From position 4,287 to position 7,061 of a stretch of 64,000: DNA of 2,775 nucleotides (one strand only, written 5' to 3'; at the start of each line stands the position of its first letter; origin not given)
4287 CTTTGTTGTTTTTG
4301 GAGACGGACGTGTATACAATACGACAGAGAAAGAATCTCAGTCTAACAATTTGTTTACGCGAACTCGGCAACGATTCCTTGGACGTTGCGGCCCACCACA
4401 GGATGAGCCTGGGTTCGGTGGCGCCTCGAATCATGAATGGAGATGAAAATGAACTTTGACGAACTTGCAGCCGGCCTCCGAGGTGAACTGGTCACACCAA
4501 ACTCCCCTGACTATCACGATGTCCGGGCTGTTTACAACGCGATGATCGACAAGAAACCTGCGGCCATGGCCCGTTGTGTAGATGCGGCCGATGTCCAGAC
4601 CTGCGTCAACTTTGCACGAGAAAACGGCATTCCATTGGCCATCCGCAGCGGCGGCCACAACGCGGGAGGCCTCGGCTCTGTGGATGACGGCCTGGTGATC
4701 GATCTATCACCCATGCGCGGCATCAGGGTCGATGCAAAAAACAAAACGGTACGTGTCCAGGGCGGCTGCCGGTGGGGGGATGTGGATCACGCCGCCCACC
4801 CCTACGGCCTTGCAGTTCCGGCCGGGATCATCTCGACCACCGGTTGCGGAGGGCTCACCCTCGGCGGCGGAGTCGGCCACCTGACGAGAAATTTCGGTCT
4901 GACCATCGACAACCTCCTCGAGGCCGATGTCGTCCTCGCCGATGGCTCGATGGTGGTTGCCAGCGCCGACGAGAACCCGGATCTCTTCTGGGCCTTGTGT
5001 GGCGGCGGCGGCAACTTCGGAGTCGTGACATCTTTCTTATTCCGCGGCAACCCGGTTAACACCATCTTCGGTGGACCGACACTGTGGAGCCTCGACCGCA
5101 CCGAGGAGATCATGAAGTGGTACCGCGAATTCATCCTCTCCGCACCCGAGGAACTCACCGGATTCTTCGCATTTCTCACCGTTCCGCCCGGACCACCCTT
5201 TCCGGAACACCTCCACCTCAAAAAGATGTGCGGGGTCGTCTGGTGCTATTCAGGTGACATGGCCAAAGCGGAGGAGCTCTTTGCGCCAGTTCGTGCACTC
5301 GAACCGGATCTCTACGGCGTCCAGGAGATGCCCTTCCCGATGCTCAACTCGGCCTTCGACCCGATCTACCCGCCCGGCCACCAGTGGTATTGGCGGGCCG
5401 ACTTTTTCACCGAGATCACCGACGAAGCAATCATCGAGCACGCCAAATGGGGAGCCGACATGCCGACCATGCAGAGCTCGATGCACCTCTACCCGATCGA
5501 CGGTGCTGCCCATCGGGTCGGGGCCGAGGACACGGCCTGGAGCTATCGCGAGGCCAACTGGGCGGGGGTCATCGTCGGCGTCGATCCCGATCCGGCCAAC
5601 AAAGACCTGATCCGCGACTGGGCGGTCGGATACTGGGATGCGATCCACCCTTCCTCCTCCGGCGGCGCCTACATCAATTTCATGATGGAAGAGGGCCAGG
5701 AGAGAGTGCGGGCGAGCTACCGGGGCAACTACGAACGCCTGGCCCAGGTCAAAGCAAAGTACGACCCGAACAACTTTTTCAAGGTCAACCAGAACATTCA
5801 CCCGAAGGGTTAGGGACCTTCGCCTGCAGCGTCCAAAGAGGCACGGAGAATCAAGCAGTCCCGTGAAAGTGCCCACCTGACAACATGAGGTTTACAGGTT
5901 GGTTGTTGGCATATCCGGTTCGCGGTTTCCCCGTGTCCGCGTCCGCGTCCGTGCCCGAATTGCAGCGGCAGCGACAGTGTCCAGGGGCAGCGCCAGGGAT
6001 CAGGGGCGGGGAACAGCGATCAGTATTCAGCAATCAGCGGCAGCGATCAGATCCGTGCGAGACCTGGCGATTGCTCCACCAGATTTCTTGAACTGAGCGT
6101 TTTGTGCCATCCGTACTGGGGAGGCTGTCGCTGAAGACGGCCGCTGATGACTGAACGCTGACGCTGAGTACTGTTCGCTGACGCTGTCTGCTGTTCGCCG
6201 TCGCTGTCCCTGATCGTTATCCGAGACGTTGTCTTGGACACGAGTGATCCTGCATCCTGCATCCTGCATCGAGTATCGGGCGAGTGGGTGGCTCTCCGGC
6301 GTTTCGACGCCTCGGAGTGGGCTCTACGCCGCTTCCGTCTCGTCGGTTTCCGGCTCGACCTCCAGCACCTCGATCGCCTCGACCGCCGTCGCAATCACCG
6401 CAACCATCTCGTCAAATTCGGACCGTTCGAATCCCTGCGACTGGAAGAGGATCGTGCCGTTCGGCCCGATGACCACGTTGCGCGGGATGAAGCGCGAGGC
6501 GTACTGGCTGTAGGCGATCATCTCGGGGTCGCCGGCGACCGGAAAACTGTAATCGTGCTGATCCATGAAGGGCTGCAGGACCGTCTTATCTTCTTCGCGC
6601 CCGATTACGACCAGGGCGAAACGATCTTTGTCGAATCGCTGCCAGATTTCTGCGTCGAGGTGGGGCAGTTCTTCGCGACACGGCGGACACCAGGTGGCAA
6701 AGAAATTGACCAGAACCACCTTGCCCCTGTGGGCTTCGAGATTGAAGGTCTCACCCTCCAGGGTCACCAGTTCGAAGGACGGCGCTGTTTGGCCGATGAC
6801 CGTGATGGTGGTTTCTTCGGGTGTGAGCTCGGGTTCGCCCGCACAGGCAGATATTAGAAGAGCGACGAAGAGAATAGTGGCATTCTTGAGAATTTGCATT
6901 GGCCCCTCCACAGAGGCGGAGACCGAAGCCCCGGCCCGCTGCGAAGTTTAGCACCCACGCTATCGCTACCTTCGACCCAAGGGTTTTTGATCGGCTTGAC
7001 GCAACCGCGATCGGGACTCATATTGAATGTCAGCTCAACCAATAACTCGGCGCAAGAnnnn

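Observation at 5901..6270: Convergent pair of degenerate CAGNNNN heptamer arrays filling the gap between two convergent genes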

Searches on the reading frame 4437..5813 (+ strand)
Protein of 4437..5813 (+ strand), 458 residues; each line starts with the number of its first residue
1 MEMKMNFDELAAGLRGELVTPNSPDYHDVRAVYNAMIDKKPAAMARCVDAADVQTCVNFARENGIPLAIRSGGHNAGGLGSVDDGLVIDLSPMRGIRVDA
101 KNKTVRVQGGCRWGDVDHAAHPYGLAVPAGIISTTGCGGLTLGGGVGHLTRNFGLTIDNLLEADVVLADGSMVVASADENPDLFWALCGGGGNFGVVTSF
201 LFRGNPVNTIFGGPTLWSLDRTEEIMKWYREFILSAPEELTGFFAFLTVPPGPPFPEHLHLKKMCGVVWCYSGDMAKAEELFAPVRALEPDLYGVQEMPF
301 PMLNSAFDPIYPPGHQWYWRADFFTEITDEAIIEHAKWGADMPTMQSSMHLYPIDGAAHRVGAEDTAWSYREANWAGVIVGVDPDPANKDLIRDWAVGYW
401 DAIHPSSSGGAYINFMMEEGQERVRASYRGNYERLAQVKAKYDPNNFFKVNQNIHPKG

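Call 10: search_protein_families(library=pfam, proteins=[window:4437-5813:+])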
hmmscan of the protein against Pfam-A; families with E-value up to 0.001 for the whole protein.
window:4437-5813:+ (458 aa): 2 families
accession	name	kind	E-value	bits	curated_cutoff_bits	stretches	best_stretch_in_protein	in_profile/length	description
PF01565.28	FAD_binding_4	-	3.1e-32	111.6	26.4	1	41-175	1-138/139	FAD binding domain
PF08031.17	BBE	-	2.3e-15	56.8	20.6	1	411-454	1-44/45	Berberine and berberine like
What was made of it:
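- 4437..5813 (+): Left flanking gene: FAD-linked oxidase with FAD_binding_4 and BBE domains. Element A starts about 10 nt after its stop codon. Pfam E=3e-32 and 2e-15 (call 10).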

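Call 12: find_encoding_contigs(protein=window:4437-5813:+, flank=10000, max_places=10)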
Protein window:4437-5813:+ (458 aa): no gene with exactly this product is on record in the collection.

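Call 16: find_homologous_proteins(query=window:4437-5813:+, max_evalue=1e-30)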
Query window:4437-5813:+ (458 aa): 8000 proteins with E <= 1e-30 among 8000 candidates; the best 120 are listed.
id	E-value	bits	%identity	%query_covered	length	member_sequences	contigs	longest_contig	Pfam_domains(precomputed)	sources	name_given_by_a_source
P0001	0.0e+0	1081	100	99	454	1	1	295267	PF08031.18,PF01565.29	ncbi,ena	-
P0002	4.3e-286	968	88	100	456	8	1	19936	PF08031.18,PF01565.29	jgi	jgi:hypothetical protein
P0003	5.0e-286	967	88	99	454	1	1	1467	PF08031.18,PF01565.29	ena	-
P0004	3.8e-285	964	88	99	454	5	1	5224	PF08031.18,PF01565.29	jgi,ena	-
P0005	4.6e-285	964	87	99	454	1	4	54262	PF08031.18,PF01565.29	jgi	-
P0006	3.4e-284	961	87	99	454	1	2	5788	PF08031.18,PF01565.29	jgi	-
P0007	1.0e-283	960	87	100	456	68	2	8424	PF08031.18,PF01565.29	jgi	jgi:hypothetical protein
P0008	4.0e-283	958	87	100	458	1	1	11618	PF08031.18,PF01565.29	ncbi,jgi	-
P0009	9.7e-283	957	87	100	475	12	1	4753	PF08031.18,PF01565.29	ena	-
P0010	2.8e-282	955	87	99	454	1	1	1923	PF08031.18,PF01565.29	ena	-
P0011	2.8e-282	955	87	99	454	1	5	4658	PF08031.18,PF01565.29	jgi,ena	-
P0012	3.7e-281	951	87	99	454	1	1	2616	PF08031.18,PF01565.29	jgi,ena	-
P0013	8.6e-281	950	87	99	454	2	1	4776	PF08031.18,PF01565.29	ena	-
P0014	2.6e-279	945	85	99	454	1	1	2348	PF08031.18,PF01565.29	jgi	jgi:FAD/FMN-containing dehydrogenase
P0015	4.6e-279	944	87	99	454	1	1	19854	PF08031.18,PF01565.29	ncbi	ncbi:FAD-binding oxidoreductase [Gemmatimonadota bacterium]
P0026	6.4e-278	941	86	99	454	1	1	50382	PF08031.18,PF01565.29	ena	-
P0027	8.8e-277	937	85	99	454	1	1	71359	PF08031.18,PF01565.29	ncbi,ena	-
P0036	7.5e-273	924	84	99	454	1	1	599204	PF08031.18,PF01565.29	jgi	-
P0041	1.1e-269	913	84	99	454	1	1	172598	PF08031.18,PF01565.29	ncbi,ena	-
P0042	1.3e-269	913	83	99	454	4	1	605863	PF08031.18,PF01565.29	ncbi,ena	-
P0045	6.1e-269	911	84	99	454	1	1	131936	PF08031.18,PF01565.29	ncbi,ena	-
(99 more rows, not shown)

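Call 17: find_encoding_contigs(protein=P0001, flank=10000, max_places=4)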
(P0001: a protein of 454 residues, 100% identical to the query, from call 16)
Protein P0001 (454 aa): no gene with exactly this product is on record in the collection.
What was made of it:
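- Tried and rejected: The exact-protein look-ups failed (calls 12, 17).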

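Call 18: find_encoding_contigs(protein=P0036, flank=10000, max_places=4)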
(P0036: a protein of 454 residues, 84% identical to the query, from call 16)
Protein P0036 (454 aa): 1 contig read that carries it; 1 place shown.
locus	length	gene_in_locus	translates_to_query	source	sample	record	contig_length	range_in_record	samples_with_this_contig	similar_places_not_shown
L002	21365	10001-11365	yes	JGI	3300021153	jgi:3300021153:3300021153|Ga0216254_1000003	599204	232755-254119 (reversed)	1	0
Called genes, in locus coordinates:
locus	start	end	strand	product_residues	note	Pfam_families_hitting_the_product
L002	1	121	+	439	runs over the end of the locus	PF02885:Glycos_trans_3N, PF00591:Glycos_transf_3, PF07831:PYNP_C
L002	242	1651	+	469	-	PF02878:PGM_PMM_I, PF02879:PGM_PMM_II, PF02880:PGM_PMM_III, PF00408:PGM_PMM_IV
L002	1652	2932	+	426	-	PF03952:Enolase_N, PF00113:Enolase_C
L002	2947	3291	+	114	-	PF04977:DivIC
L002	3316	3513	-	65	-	-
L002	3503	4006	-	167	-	PF09970:DUF2204 (faint), PF19502:DUF6036 (weak)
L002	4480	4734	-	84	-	PF00106:adh_short (weak)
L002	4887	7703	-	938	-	PF01839:FG-GAP (faint), PF13517:FG-GAP_3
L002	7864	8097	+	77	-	PF07638:Sigma70_ECF, PF04545:Sigma70_r4, PF08281:Sigma70_r4_2 (weak)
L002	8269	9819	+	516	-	PF13428:TPR_14 (faint), PF24885:TPR_NPHP3, PF00515:TPR_1 (faint), PF13424:TPR_12, PF13424:TPR_12, PF13374:TPR_10 (weak), PF13424:TPR_12, PF24885:TPR_NPHP3, +5 more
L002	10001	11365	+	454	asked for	PF01565:FAD_binding_4, PF08031:BBE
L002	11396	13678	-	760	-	PF00069:Pkinase, PF01636:APH (faint), PF03109:ABC1 (faint), PF07714:PK_Tyr_Ser-Thr, PF13176:TPR_7 (faint), PF13432:TPR_16 (faint), PF07721:TPR_4 (faint), PF13424:TPR_12 (weak), +9 more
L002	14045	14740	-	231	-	-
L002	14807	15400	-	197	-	PF00440:TetR_N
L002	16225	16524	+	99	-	PF02627:CMD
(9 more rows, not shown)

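Call 19: find_encoding_contigs(protein=P0042, flank=10000, max_places=4)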
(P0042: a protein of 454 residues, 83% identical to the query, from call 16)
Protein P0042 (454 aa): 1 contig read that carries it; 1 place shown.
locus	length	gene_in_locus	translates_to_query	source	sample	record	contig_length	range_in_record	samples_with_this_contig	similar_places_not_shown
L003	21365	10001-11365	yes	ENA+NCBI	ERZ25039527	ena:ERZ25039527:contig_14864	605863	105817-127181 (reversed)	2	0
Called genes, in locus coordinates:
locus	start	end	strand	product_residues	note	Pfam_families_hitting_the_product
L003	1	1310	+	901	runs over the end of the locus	PF00069:Pkinase, PF01636:APH (faint), PF03109:ABC1 (faint), PF07714:PK_Tyr_Ser-Thr, PF26549:Tricorn_N, PF26550:Tricorn_2nd (weak), PF26549:Tricorn_N, PF07676:PD40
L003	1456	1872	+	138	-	PF08332:CaMKII_AD, PF13474:SnoaL_3, PF14534:DUF4440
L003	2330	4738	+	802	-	PF00629:MAM (faint), PF20773:InhA-like_MAM, PF00041:fn3 (faint), PF21471:Reelin_subrepeat-B (weak)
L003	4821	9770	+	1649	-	PF00041:fn3 (faint), PF16655:PhoD_N (faint), PF25788:Ig_Rha78A_N (faint), PF25833:Fn3_SaeA_3rd (faint), PF20773:InhA-like_MAM (faint), PF21471:Reelin_subrepeat-B (faint), PF17957:Big_7, PF03160:Calx-beta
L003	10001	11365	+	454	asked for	PF01565:FAD_binding_4, PF08031:BBE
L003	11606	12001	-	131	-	-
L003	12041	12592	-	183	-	PF00578:AhpC-TSA, PF08534:Redoxin, PF00085:Thioredoxin (weak), PF13905:Thioredoxin_8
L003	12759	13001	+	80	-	-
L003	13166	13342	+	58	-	PF00069:Pkinase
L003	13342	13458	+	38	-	-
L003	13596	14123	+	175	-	-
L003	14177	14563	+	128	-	PF04304:DUF454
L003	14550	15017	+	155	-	PF00571:CBS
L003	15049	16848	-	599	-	PF13555:AAA_29 (faint), PF00005:ABC_tran, PF02463:SMC_N (faint), PF13238:AAA_18 (faint), PF13304:AAA_21 (faint), PF13401:AAA_22 (faint), PF00005:ABC_tran, PF16326:ABC_tran_CTD, +1 more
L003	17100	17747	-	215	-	PF00702:Hydrolase, PF13419:HAD_2, PF13242:Hydrolase_like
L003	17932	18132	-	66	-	-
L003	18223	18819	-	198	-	-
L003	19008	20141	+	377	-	PF05958:tRNA_U5-meth_tr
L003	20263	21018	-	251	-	PF14534:DUF4440, PF12680:SnoaL_2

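Call 25: find_encoding_contigs(protein=P0005, flank=10000, max_places=4)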
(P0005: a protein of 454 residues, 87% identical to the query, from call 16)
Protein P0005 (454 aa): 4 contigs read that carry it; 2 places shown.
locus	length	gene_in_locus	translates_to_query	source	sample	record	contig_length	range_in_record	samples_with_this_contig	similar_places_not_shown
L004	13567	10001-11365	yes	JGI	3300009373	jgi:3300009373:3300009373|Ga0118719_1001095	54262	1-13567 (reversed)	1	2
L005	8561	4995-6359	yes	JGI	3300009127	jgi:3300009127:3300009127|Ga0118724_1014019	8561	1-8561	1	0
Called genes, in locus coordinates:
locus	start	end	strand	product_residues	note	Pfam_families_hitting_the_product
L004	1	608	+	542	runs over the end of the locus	PF00111:Fer2, PF13510:Fer2_4, PF10588:NADH-G_4Fe-4S_3, PF22117:Fer4_Nqo3, PF04879:Molybdop_Fe4S4 (weak), PF00384:Molybdopterin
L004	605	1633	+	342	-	PF00146:NADHdh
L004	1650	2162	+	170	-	PF14697:Fer4_21 (faint), PF00037:Fer4 (weak), PF12797:Fer4_2 (faint), PF13183:Fer4_8 (weak), PF13237:Fer4_10, PF12838:Fer4_7, PF13187:Fer4_9, PF00037:Fer4 (weak), +2 more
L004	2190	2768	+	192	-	PF00499:Oxidored_q3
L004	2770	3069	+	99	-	PF00420:Oxidored_q2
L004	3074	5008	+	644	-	PF00662:Proton_antipo_N, PF00361:Proton_antipo_M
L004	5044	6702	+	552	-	PF00361:Proton_antipo_M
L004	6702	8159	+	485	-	PF00361:Proton_antipo_M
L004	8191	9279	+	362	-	PF08240:ADH_N, PF00107:ADH_zinc_N, PF13602:ADH_zinc_N_2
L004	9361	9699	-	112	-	-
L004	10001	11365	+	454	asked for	PF01565:FAD_binding_4, PF08031:BBE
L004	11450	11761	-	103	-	-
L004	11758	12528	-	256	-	PF01925:TauE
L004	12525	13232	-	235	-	PF01177:Asp_Glu_race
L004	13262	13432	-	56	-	-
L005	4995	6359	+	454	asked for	PF01565:FAD_binding_4, PF08031:BBE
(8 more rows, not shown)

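Call 26: find_encoding_contigs(protein=P0002, flank=10000, max_places=4)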
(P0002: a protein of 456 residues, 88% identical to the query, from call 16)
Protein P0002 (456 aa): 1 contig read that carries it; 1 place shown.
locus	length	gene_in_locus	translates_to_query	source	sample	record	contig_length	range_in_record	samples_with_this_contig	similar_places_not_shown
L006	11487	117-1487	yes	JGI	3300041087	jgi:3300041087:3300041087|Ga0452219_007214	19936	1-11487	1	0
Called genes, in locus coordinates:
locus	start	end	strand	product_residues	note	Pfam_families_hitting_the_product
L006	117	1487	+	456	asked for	PF01565:FAD_binding_4, PF08031:BBE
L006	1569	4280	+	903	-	PF00069:Pkinase, PF01636:APH (faint), PF07714:PK_Tyr_Ser-Thr, PF03109:ABC1 (weak), PF26549:Tricorn_N, PF07676:PD40 (weak), PF26549:Tricorn_N, PF07676:PD40 (weak), +1 more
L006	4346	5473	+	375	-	PF02275:CBAH (faint), PF03417:AAT (weak)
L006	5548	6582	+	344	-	PF04055:Radical_SAM (weak)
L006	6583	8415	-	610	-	PF02129:Peptidase_S15, PF08530:PepX_C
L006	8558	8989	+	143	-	-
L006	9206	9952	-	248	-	PF13474:SnoaL_3 (weak), PF14534:DUF4440, PF12680:SnoaL_2 (weak)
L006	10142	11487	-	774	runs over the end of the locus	PF14522:Cytochrome_C7 (faint)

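Call 27: find_encoding_contigs(protein=P0026, flank=10000, max_places=4)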
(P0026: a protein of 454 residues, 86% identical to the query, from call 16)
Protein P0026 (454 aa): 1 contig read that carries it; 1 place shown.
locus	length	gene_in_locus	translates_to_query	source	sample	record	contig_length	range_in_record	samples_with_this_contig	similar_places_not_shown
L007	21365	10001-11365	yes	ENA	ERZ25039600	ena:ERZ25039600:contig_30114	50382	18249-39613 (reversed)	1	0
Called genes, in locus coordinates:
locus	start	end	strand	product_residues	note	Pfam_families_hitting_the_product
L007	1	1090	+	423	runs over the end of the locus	PF26549:Tricorn_N, PF07676:PD40, PF26550:Tricorn_2nd (weak), PF26549:Tricorn_N, PF07676:PD40 (weak)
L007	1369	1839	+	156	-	PF08332:CaMKII_AD, PF13474:SnoaL_3 (weak), PF14534:DUF4440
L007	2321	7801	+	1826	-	PF00629:MAM (faint), PF02012:BNR (faint), PF20773:InhA-like_MAM, PF21471:Reelin_subrepeat-B (weak), PF00041:fn3 (weak), PF25833:Fn3_SaeA_3rd (faint)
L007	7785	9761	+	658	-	PF25788:Ig_Rha78A_N (faint), PF17957:Big_7 (weak), PF03160:Calx-beta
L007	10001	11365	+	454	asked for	PF01565:FAD_binding_4, PF08031:BBE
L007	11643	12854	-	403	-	PF03916:NrfD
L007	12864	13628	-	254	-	PF13187:Fer4_9 (faint), PF25160:LdpA_Fe-S-bd (faint), PF12797:Fer4_2 (weak), PF12838:Fer4_7, PF13183:Fer4_8 (weak), PF13237:Fer4_10 (weak), PF13247:Fer4_11, PF00037:Fer4 (weak), +3 more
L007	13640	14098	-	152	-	PF14522:Cytochrome_C7 (faint)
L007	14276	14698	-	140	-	PF00578:AhpC-TSA, PF08534:Redoxin, PF00085:Thioredoxin (weak), PF13905:Thioredoxin_8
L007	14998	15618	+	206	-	PF00069:Pkinase, PF07714:PK_Tyr_Ser-Thr (weak)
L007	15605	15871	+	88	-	PF00069:Pkinase, PF07714:PK_Tyr_Ser-Thr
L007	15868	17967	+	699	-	PF07676:PD40 (faint), PF26549:Tricorn_N (weak), PF26550:Tricorn_2nd (weak)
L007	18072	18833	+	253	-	PF06452:CBM9_1 (weak)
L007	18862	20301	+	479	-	PF19313:DUF5916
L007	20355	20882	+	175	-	PF20862:DUF6843 (weak)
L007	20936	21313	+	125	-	PF04304:DUF454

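Call 39: list_cluster_members(proteins=[P0001, P0042, P0026, P0027, P0041, P0045])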
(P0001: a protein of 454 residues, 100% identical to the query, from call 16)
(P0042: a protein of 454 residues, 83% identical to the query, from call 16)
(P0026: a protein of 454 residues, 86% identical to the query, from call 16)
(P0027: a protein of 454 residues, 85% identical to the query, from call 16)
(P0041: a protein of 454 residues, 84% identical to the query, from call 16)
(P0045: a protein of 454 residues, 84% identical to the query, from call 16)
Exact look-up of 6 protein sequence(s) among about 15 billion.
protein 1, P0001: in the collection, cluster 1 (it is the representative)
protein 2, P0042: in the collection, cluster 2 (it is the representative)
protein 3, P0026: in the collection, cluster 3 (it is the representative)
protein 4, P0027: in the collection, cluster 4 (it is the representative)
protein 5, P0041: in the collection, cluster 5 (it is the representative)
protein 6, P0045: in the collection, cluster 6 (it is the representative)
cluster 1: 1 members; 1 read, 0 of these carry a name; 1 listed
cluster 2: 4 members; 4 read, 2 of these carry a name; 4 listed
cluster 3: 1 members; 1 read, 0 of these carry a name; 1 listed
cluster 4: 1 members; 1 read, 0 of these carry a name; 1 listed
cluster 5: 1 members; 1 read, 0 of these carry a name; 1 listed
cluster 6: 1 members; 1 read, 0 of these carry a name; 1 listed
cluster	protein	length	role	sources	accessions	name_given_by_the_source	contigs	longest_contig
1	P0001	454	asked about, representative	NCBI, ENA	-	-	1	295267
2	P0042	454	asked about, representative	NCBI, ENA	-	-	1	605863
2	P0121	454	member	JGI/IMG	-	hypothetical protein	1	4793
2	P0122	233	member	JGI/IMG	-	hypothetical protein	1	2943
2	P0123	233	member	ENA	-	-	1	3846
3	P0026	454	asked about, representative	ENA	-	-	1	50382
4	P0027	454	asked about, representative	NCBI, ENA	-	-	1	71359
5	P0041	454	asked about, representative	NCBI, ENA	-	-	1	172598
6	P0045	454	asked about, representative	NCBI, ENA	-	-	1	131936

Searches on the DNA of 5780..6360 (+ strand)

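Call 36: search_rna_families(source=window, start=5780, end=6360, threshold=evalue, max_evalue=10)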
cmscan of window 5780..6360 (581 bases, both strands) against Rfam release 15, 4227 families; matches with E-value up to 10: 2.
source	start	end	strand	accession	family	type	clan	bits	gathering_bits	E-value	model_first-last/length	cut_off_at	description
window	6140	6191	+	RF00282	SNORD48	Gene; snRNA; snoRNA; CD-box;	-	13.1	36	3.6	1-63/63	no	Small nucleolar RNA SNORD48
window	6104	6156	+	RF01134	sR30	Gene; snRNA; snoRNA; CD-box;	-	11.9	38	2.1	1-57/57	no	Small nucleolar RNA sR30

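Call 56: search_dna_similar(query=window:5814-6323:+, collection=plasmids, mode=distant, max_evalue=0.001)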
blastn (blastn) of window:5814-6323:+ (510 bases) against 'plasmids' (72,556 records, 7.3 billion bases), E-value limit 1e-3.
No match.

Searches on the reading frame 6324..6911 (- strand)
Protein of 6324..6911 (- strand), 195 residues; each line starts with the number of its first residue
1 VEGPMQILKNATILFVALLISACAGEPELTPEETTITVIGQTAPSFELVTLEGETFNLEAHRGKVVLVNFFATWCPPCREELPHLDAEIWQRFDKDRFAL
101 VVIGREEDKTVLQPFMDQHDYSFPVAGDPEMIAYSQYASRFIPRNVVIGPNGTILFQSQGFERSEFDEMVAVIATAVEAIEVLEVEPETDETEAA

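Call 10: search_protein_families(library=pfam, proteins=[window:6324-6911:-])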
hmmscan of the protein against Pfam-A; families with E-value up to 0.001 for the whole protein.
window:6324-6911:- (195 aa): 4 families
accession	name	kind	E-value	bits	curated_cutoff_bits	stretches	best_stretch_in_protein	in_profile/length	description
PF00578.27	AhpC-TSA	-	8.8e-21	74.6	26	1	39-154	1-121/124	AhpC/TSA family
PF08534.16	Redoxin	-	1.2e-16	61.3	26.6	1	40-172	3-147/148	Redoxin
PF13905.12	Thioredoxin_8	-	1.8e-10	41.4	27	1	63-154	1-94/94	Thioredoxin-like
PF00085.26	Thioredoxin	-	1.2e-06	28.9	23.5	1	49-104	3-57/103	Thioredoxin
